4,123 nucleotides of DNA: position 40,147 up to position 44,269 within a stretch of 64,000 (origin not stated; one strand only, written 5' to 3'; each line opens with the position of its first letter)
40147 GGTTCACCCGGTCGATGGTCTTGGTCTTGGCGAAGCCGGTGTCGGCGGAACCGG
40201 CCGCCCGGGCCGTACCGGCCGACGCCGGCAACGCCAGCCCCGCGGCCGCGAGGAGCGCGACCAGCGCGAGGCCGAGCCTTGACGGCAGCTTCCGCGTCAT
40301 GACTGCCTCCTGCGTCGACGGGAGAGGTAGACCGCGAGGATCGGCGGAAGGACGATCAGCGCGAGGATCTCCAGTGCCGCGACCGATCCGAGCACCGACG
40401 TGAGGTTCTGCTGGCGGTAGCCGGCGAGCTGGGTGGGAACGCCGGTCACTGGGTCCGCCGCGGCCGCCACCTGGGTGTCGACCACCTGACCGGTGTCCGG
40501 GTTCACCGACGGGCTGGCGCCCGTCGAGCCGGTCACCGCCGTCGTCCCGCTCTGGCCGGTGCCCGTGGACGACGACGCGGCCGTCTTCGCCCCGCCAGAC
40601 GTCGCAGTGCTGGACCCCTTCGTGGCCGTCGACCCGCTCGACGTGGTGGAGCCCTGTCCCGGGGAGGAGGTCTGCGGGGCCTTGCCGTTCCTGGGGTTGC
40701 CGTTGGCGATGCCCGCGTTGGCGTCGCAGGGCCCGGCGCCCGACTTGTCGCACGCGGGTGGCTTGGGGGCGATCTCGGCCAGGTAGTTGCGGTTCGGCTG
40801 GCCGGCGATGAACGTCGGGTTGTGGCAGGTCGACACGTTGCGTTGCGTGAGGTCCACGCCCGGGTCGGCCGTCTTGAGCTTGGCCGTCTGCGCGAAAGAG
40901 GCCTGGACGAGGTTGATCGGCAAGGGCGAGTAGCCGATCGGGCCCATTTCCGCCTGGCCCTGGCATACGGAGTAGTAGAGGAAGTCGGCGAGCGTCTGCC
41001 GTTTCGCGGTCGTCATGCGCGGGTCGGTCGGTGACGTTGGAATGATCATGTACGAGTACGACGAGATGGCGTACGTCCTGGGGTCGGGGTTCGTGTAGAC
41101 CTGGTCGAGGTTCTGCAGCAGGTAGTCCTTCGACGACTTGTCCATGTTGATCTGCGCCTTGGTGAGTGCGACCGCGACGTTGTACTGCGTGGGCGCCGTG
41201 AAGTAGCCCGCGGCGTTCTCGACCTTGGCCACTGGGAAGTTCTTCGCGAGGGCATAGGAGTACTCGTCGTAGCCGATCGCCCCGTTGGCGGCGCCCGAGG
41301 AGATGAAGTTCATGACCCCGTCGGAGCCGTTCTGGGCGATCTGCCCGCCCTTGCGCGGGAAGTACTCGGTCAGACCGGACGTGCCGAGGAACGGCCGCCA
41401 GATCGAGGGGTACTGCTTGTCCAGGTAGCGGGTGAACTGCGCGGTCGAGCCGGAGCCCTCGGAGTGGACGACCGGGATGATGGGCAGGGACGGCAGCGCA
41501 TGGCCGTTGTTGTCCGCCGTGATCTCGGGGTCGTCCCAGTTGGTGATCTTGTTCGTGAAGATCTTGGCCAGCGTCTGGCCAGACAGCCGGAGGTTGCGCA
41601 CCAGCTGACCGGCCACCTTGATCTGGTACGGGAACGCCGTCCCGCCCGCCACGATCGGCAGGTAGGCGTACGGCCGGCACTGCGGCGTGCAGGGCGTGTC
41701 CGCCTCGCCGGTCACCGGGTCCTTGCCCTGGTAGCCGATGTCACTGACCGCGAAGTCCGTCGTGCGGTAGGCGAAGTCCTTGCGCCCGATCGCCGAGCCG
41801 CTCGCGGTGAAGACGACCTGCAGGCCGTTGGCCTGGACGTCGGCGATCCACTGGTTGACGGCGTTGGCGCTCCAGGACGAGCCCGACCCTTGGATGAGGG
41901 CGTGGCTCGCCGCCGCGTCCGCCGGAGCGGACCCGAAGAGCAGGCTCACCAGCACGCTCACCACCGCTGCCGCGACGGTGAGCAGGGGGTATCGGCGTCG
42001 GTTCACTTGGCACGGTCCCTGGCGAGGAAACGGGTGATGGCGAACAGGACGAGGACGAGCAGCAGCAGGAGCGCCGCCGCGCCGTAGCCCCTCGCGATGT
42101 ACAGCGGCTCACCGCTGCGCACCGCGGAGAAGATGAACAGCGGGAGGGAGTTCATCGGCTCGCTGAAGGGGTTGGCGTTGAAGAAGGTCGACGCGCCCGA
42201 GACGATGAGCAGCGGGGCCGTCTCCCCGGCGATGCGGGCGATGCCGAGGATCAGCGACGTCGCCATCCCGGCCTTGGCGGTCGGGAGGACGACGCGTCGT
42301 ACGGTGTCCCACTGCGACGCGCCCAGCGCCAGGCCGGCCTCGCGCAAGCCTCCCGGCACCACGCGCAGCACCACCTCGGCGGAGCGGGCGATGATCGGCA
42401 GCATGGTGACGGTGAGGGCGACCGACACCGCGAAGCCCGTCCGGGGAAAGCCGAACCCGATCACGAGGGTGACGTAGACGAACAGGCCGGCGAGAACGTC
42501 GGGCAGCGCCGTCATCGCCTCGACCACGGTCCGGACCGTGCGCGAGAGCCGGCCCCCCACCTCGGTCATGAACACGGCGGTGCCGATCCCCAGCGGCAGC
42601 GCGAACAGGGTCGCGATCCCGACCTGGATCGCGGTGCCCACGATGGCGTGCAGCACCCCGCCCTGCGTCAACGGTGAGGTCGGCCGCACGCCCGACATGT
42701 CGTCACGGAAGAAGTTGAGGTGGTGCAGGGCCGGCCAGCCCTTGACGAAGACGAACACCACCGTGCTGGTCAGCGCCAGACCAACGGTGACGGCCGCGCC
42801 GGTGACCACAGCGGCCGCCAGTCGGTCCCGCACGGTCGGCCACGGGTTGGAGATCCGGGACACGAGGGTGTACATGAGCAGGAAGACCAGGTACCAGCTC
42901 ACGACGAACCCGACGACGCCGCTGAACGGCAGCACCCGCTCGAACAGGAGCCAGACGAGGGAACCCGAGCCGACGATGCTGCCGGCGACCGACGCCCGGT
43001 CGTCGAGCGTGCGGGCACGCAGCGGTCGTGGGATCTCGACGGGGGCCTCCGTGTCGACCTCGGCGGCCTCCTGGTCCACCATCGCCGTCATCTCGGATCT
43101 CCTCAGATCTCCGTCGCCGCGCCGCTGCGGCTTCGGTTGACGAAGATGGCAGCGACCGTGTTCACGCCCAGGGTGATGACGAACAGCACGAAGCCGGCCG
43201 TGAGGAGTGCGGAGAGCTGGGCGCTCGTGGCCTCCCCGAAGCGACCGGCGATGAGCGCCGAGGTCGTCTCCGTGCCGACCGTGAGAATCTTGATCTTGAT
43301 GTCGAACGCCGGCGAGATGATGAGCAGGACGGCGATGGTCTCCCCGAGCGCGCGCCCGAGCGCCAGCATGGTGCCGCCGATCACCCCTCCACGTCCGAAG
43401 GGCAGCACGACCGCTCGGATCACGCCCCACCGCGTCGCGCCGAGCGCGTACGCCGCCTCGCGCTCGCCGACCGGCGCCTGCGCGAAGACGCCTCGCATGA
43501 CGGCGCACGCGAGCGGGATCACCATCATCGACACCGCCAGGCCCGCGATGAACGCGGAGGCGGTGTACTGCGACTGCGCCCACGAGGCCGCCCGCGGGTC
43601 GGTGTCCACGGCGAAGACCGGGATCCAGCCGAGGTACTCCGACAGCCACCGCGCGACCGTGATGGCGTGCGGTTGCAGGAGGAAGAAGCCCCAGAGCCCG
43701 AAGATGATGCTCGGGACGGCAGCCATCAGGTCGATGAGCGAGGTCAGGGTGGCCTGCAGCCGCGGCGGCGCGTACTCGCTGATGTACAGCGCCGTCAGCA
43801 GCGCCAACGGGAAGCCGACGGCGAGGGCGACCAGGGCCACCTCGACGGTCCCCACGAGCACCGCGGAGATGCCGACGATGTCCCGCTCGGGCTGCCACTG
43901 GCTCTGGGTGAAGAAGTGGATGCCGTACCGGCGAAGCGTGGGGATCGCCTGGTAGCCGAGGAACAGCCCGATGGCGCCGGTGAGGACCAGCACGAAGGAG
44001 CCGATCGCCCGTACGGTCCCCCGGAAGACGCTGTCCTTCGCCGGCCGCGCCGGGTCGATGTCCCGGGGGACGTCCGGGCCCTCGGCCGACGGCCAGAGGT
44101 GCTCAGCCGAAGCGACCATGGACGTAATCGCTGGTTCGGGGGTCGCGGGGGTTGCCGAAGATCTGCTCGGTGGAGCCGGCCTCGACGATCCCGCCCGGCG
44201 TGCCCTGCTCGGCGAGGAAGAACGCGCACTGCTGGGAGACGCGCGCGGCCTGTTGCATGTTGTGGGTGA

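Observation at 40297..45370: Non-canonical phosphate-transporter operon: order pstB-pstC-pstA-pstS with overlapping start/stop codons, preceded by an unknown small ORF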

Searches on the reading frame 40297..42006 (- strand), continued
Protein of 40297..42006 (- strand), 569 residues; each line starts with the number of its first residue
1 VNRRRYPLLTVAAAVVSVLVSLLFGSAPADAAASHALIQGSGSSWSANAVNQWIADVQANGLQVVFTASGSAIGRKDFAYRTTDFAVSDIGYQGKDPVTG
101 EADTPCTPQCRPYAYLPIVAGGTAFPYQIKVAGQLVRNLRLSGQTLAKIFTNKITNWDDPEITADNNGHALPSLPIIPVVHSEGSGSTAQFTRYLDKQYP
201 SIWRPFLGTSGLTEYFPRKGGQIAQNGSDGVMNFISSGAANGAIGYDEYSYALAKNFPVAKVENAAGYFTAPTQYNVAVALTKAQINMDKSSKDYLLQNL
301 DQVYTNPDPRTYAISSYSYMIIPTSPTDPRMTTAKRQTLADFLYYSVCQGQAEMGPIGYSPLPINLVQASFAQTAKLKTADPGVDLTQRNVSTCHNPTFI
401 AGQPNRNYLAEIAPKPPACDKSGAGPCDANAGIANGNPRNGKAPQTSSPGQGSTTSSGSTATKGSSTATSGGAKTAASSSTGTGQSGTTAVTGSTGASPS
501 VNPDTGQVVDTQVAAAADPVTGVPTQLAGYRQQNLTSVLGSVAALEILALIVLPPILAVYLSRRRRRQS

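Call 56: find_homologous_proteins(query=window:40297-42006:-, max_evalue=1e-20)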
Query window:40297-42006:- (569 aa): 4081 proteins with E <= 1e-20 among 8000 candidates; the best 120 are listed.
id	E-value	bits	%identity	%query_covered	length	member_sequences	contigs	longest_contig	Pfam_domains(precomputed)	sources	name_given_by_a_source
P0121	0.0e+0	1262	100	100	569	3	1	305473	PF12849.13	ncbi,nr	ncbi:MAG TPA: substrate-binding domain-containing protein [Actinomycetes bacterium]|nr:substrate-bin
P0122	2.3e-243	827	68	99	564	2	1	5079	PF12849.13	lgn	-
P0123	7.9e-238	809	67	93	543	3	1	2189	PF12849.13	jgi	jgi:ABC-type phosphate transport system substrate-binding protein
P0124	5.2e-234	796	68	98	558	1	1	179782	PF12849.13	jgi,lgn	jgi:phosphate ABC transporter phosphate-binding protein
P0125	1.3e-233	795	67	99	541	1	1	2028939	PF12849.13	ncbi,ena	-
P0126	3.1e-233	794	81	72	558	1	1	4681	PF12849.13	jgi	-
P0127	1.2e-232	792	67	99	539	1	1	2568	PF12849.13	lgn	-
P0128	2.3e-232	791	67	93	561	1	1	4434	PF12849.13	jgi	jgi:ABC-type phosphate transport system substrate-binding protein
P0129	3.2e-231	787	67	98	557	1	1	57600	PF12849.13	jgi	jgi:phosphate ABC transporter phosphate-binding protein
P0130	8.8e-231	785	69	91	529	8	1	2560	PF12849.13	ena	-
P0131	1.4e-230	785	64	99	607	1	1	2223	PF12849.13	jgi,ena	-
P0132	2.2e-230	784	67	99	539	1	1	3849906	PF12849.13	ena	-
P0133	6.7e-230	783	77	75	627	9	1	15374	PF12849.13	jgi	-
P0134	8.0e-230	782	66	98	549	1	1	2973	PF12849.13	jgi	jgi:phosphate transport system substrate-binding protein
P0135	9.2e-230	782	65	98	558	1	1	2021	PF12849.13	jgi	jgi:phosphate ABC transporter phosphate-binding protein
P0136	2.4e-229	781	69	93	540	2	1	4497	PF12849.13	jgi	jgi:phosphate transport system substrate-binding protein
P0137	5.3e-228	776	77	72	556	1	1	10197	PF12849.13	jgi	jgi:phosphate transport system substrate-binding protein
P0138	7.5e-228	776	66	98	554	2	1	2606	PF12849.13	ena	-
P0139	6.0e-227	773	79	74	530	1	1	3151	PF12849.13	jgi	jgi:phosphate transport system substrate-binding protein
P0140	6.4e-227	773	68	94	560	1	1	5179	PF12849.13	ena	-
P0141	7.5e-227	772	63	99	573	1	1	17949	PF12849.13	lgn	-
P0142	1.5e-226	771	77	73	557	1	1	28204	PF12849.13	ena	-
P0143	2.8e-226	771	66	99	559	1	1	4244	PF12849.13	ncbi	-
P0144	3.7e-226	770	74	77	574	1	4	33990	PF12849.13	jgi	jgi:phosphate transport system substrate-binding protein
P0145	7.4e-226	769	66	93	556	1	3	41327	PF12849.13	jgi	jgi:phosphate transport system substrate-binding protein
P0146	7.0e-225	766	67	95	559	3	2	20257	PF12849.13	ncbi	ncbi:MAG: phosphate ABC transporter substrate-binding protein PstS [Nocardioides sp.]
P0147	7.2e-225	766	66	96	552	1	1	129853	PF12849.13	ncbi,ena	-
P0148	8.7e-225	766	70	91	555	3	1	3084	PF12849.13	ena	-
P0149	8.9e-225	766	78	72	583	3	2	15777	PF12849.13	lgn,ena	-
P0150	1.2e-224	765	65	96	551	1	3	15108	PF12849.13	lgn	-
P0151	2.8e-224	764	63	98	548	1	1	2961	PF12849.13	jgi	jgi:phosphate ABC transporter phosphate-binding protein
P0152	2.8e-224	764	65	95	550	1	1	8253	PF12849.13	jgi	jgi:phosphate transport system substrate-binding protein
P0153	4.6e-224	763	77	73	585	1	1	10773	PF12849.13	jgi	jgi:phosphate transport system substrate-binding protein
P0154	5.6e-224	763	65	99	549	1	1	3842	PF12849.13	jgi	jgi:phosphate ABC transporter phosphate-binding protein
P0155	7.5e-224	763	64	94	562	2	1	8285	PF12849.13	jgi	-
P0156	9.4e-224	762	74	79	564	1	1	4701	PF12849.13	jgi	jgi:phosphate transport system substrate-binding protein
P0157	1.0e-223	762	63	100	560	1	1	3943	PF12849.13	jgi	jgi:ABC-type phosphate transport system substrate-binding protein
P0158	1.2e-223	762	66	94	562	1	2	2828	PF12849.13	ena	-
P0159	1.4e-223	762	74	83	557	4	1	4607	PF12849.13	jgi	-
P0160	9.1e-223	759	76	72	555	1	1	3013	PF12849.13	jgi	jgi:phosphate transport system substrate-binding protein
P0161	1.1e-222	759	66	94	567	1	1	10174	PF12849.13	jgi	jgi:phosphate transport system substrate-binding protein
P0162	2.0e-222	758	77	74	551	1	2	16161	PF12849.13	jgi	jgi:phosphate transport system substrate-binding protein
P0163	2.1e-222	758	78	71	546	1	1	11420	PF12849.13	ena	-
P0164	2.1e-222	758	63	99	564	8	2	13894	PF12849.13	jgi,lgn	jgi:phosphate transport system substrate-binding protein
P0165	4.3e-222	757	65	97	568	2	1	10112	PF12849.13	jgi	jgi:phosphate ABC transporter phosphate-binding protein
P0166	5.2e-222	757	64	97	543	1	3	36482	PF12849.13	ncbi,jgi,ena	-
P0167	6.8e-222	756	73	78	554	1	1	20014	PF12849.13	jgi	jgi:phosphate ABC transporter phosphate-binding protein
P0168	1.0e-221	756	63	95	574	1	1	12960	PF12849.13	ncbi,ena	-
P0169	1.3e-221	755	63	97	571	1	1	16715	PF12849.13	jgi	jgi:phosphate transport system substrate-binding protein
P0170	1.3e-221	755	64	99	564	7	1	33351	PF12849.13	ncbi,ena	-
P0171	2.1e-221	754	64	94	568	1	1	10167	PF12849.13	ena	-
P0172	6.2e-221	753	63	97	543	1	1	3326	PF12849.13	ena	-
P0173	7.5e-221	753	63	97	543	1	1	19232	PF12849.13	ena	-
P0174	1.2e-220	752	68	88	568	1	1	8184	PF12849.13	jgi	jgi:phosphate transport system substrate-binding protein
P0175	1.4e-220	752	63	99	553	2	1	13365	PF12849.13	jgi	jgi:phosphate transport system substrate-binding protein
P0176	1.6e-220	752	68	92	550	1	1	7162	PF12849.13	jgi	jgi:phosphate transport system substrate-binding protein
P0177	1.7e-220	751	63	97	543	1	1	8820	PF12849.13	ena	-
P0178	1.3e-219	749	67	88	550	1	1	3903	PF12849.13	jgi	jgi:phosphate transport system substrate-binding protein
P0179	2.0e-219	748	75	73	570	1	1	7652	PF12849.13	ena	-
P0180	2.1e-219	748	76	72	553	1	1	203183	PF12849.13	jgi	jgi:phosphate ABC transporter phosphate-binding protein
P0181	2.4e-219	748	65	91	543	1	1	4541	PF12849.13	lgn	-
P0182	3.9e-219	747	64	97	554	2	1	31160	PF12849.13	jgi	-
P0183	4.1e-219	747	63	95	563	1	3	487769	PF12849.13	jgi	jgi:phosphate transport system substrate-binding protein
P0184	5.0e-219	747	66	94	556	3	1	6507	PF12849.13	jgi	jgi:phosphate transport system substrate-binding protein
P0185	5.9e-219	746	65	94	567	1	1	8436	PF12849.13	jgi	jgi:phosphate transport system substrate-binding protein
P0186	1.0e-218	746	72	82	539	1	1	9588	PF12849.13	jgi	jgi:phosphate ABC transporter phosphate-binding protein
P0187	2.0e-218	745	63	98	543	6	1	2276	PF12849.13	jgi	-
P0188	2.1e-218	745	65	94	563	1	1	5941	PF12849.13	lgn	-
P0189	2.6e-218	744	75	73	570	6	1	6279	PF12849.13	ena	-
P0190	4.1e-218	744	74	72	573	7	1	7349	PF12849.13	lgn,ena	-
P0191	5.4e-218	743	64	93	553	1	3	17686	PF12849.13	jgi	jgi:phosphate transport system substrate-binding protein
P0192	6.3e-218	743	70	75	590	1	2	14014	PF12849.13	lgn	-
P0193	1.3e-217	742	62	95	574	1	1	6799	PF12849.13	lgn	-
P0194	1.9e-217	741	62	97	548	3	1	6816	PF12849.13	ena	-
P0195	3.0e-217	741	64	95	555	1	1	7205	PF12849.13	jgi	jgi:ABC-type phosphate transport system substrate-binding protein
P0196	5.9e-217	740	71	77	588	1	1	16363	PF12849.13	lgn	-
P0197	1.2e-216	739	67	85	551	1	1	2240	PF12849.13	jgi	jgi:phosphate transport system substrate-binding protein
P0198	1.2e-216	739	63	98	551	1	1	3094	PF12849.13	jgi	jgi:phosphate transport system substrate-binding protein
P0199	1.3e-216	739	63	94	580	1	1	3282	PF12849.13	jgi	jgi:phosphate transport system substrate-binding protein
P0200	1.4e-216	739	76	73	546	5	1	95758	PF12849.13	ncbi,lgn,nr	ncbi:MAG: phosphate transporter substrate-binding protein PhoT family [Frankiales bacterium]|nr:phos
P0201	1.4e-216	739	66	91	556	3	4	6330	PF12849.13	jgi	jgi:phosphate transport system substrate-binding protein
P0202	2.4e-216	738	67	94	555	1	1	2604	PF12849.13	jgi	jgi:phosphate transport system substrate-binding protein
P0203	2.6e-216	738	76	72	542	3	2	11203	PF12849.13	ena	-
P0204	3.4e-216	737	64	93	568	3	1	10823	PF12849.13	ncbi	-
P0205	4.0e-216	737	76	74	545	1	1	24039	PF12849.13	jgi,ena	-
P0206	4.0e-216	737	65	93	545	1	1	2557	PF12849.13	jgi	jgi:phosphate transport system substrate-binding protein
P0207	9.0e-216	736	67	87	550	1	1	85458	PF12849.13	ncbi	-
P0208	9.5e-216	736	77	73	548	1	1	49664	PF12849.13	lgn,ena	-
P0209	1.1e-215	736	65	96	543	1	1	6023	PF12849.13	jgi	jgi:phosphate ABC transporter phosphate-binding protein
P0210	1.1e-215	736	74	71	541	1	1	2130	PF12849.13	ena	-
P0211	1.2e-215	735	78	70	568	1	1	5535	PF12849.13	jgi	jgi:ABC-type phosphate transport system substrate-binding protein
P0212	1.5e-215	735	63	96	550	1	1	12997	PF12849.13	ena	-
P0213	1.8e-215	735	72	80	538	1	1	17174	PF12849.13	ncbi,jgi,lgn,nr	ncbi:MAG: phosphate transport system substrate-binding protein [Frankiaceae bacterium]|jgi:phosphate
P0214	2.0e-215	735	64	92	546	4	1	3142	PF12849.13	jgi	-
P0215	2.4e-215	734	67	88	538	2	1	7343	PF12849.13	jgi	-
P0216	3.1e-215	734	72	78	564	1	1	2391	PF12849.13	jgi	jgi:phosphate transport system substrate-binding protein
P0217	4.6e-215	734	75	70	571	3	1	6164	PF12849.13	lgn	-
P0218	4.9e-215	733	64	94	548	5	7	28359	PF12849.13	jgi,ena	-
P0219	5.5e-215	733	75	71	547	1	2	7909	PF12849.13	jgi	jgi:phosphate transport system substrate-binding protein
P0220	6.2e-215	733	74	75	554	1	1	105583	PF12849.13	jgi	jgi:phosphate ABC transporter phosphate-binding protein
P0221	6.5e-215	733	65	91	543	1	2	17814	PF12849.13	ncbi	-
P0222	1.1e-214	732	62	98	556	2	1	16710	PF12849.13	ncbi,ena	-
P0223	1.1e-214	732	64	88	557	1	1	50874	PF12849.13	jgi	jgi:phosphate ABC transporter phosphate-binding protein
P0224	1.3e-214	732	62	99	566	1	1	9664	PF12849.13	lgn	-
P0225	2.9e-214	731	75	70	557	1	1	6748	PF12849.13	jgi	jgi:phosphate transport system substrate-binding protein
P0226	3.1e-214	731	61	100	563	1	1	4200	PF12849.13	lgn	-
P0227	4.7e-214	730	64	88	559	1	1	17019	PF12849.13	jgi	jgi:phosphate transport system substrate-binding protein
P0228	6.8e-214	730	73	76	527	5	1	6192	PF12849.13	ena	-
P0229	7.9e-214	729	60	98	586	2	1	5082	PF12849.13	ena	-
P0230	1.1e-213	729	76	73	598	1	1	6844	PF12849.13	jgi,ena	-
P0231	1.4e-213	729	59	100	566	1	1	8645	PF12849.13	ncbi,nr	ncbi:MAG: phosphate transporter substrate-binding protein PhoT family [Frankiales bacterium]|nr:phos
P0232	1.6e-213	729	64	94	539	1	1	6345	PF12849.13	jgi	jgi:phosphate ABC transporter phosphate-binding protein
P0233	2.3e-213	728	70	78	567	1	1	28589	PF12849.13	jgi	jgi:ABC-type phosphate transport system substrate-binding protein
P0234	3.5e-213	727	74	75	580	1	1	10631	PF12849.13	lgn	-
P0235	5.5e-213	727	78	70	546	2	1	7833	PF12849.13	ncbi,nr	ncbi:MAG: substrate-binding domain-containing protein [Acidimicrobiia bacterium]|nr:substrate-bindin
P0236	5.6e-213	727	62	95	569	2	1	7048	PF12849.13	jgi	jgi:phosphate transport system substrate-binding protein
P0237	5.6e-213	727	74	76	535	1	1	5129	PF12849.13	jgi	jgi:phosphate transport system substrate-binding protein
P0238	6.4e-213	727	75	75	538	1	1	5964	PF12849.13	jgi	jgi:phosphate transport system substrate-binding protein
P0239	6.5e-213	726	78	70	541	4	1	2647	PF12849.13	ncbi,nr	ncbi:MAG: substrate-binding domain-containing protein [Acidimicrobiia bacterium]|nr:substrate-bindin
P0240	7.4e-213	726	64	90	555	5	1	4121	PF12849.13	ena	-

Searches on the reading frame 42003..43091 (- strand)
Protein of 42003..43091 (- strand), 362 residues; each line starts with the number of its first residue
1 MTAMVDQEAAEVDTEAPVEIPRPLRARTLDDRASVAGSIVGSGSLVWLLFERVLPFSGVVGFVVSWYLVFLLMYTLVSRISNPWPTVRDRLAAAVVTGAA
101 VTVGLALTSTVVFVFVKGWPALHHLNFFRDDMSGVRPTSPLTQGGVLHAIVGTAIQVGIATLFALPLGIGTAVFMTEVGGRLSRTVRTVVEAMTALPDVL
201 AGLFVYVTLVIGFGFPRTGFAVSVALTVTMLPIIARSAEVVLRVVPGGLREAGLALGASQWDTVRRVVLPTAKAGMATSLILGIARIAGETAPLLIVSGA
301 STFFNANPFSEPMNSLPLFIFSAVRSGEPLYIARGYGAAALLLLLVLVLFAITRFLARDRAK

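Call 4: search_protein_families(library=pfam, proteins=[window:42003-43091:-], max_evalue=0.01)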
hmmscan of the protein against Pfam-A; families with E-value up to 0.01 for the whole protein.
window:42003-43091:- (362 aa): 1 family
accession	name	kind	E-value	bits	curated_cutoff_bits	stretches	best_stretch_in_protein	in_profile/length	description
PF00528.27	BPD_transp_1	-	2.6e-13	50.5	26.4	1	165-359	2-181/184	Binding-protein-dependent transport system inner membrane component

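Call 5: search_protein_families(library=ncbifam, proteins=[window:42003-43091:-], max_evalue=0.01)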
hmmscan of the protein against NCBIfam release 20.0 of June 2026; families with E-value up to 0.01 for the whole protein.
window:42003-43091:- (362 aa): 19 families
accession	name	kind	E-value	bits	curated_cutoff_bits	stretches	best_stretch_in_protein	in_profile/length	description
TIGR00974.1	3a0107s02c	equivalog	8.9e-61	205.4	193.45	1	91-360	3-270/272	phosphate ABC transporter permease PstA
NF008430.0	PRK11268.1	equivalog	1.7e-36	125.8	439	1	136-359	69-292/295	phosphate ABC transporter permease PstA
TIGR02138.1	phosphate_pstC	equivalog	3.3e-34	118.2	196.45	1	93-359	5-294/296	phosphate ABC transporter permease subunit PstC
NF008435.0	PRK11275.1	equivalog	9.6e-20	70.9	502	2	220-354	171-299/319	phosphate ABC transporter permease PstC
TIGR02141.1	modB_ABC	equivalog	7.1e-11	42.1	182.6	1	158-350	8-199/208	molybdate ABC transporter permease subunit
TIGR00969.1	3a0106s02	subfamily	1.2e-09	38.1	240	1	140-355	53-268/272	sulfate ABC transporter permease subunit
TIGR01581.1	Mo_ABC_porter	hypoth_equivalog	1.8e-09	37.4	210.3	1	147-332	20-208/225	ABC transporter permease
TIGR02139.1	permease_CysT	equivalog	2.1e-09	37.4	246.1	1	215-301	128-214/265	sulfate ABC transporter permease subunit CysT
NF038017.1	ABC_perm1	subfamily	1.2e-08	35.2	100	1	158-299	10-151/184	ABC transporter permease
NF008208.0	PRK10971.1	equivalog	4e-08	33.1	415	1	104-357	14-268/277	sulfate/thiosulfate ABC transporter permease CysT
TIGR02140.1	permease_CysW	equivalog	1.2e-07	31.5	329.1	1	147-359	46-258/261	sulfate ABC transporter permease subunit CysW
NF006939.0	PRK09421.1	equivalog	1.5e-06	27.8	262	1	159-291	21-165/230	molybdate ABC transporter permease subunit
NF008049.0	PRK10782.1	subfamily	2.3e-06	27.4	212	1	150-285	17-155/217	methionine ABC transporter permease MetI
NF007028.0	PRK09494.1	equivalog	8.7e-06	25.7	303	1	169-281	36-152/219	glutamine ABC transporter permease GlnP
NF007047.0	PRK09500.1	equivalog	2.8e-05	23.8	326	1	159-361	69-256/257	spermidine/putrescine ABC transporter permease PotC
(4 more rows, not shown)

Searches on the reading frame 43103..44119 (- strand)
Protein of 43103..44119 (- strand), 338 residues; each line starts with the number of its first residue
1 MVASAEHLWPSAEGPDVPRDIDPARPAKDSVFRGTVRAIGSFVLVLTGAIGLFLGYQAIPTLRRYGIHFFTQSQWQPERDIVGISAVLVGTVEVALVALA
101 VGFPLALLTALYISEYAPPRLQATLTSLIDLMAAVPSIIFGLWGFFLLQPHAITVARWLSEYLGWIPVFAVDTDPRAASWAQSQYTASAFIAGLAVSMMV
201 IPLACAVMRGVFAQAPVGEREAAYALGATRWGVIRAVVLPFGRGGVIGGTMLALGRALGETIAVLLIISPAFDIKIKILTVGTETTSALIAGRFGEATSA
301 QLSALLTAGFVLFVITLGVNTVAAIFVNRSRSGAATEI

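Call 4: search_protein_families(library=pfam, proteins=[window:43103-44119:-], max_evalue=0.01)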
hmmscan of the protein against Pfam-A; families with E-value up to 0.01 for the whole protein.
window:43103-44119:- (338 aa): 1 family
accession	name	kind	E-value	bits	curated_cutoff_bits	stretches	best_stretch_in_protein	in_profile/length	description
PF00528.27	BPD_transp_1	-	2.1e-12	47.6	26.4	1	102-330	1-182/184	Binding-protein-dependent transport system inner membrane component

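Call 5: search_protein_families(library=ncbifam, proteins=[window:43103-44119:-], max_evalue=0.01)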
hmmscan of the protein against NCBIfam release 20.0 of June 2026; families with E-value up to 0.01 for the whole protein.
window:43103-44119:- (338 aa): 17 families
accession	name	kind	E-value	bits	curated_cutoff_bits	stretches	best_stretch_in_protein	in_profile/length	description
TIGR02138.1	phosphate_pstC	equivalog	6.3e-71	238.8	196.45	1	30-329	2-294/296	phosphate ABC transporter permease subunit PstC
NF008435.0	PRK11275.1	equivalog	6.7e-56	189.7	502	1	26-330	13-312/319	phosphate ABC transporter permease PstC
TIGR00974.1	3a0107s02c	equivalog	9.1e-36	123.4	193.45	2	184-330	123-270/272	phosphate ABC transporter permease PstA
NF008430.0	PRK11268.1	equivalog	3.4e-17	62.4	439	2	188-323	152-286/295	phosphate ABC transporter permease PstA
NF006939.0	PRK09421.1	equivalog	1.3e-08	34.5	262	1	89-269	13-173/230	molybdate ABC transporter permease subunit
TIGR02139.1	permease_CysT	equivalog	3.5e-08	33.4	246.1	1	194-281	137-223/265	sulfate ABC transporter permease subunit CysT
TIGR02141.1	modB_ABC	equivalog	4.5e-08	33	182.6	1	194-306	85-193/208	molybdate ABC transporter permease subunit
TIGR00969.1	3a0106s02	subfamily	6.8e-08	32.3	240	1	193-308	145-257/272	sulfate ABC transporter permease subunit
TIGR01581.1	Mo_ABC_porter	hypoth_equivalog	2.9e-07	30.2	210.3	1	191-278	105-191/225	ABC transporter permease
TIGR02140.1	permease_CysW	equivalog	8.9e-07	28.7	329.1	1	66-307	32-248/261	sulfate ABC transporter permease subunit CysW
NF008337.0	PRK11123.1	equivalog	4e-06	26.5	277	1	89-240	12-155/238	arginine ABC transporter permease ArtQ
NF008208.0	PRK10971.1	equivalog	9.3e-06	25.3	415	1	104-314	76-261/277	sulfate/thiosulfate ABC transporter permease CysT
NF008620.0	PRK11602.1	equivalog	0.00043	19.6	442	1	211-271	168-227/291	sulfate/thiosulfate ABC transporter permease CysW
NF007963.0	PRK10683.1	equivalog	0.00063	19.2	489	1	195-269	195-264/317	putrescine ABC transporter permease PotH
NF007047.0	PRK09500.1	equivalog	0.0023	17.6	326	1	220-277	159-217/257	spermidine/putrescine ABC transporter permease PotC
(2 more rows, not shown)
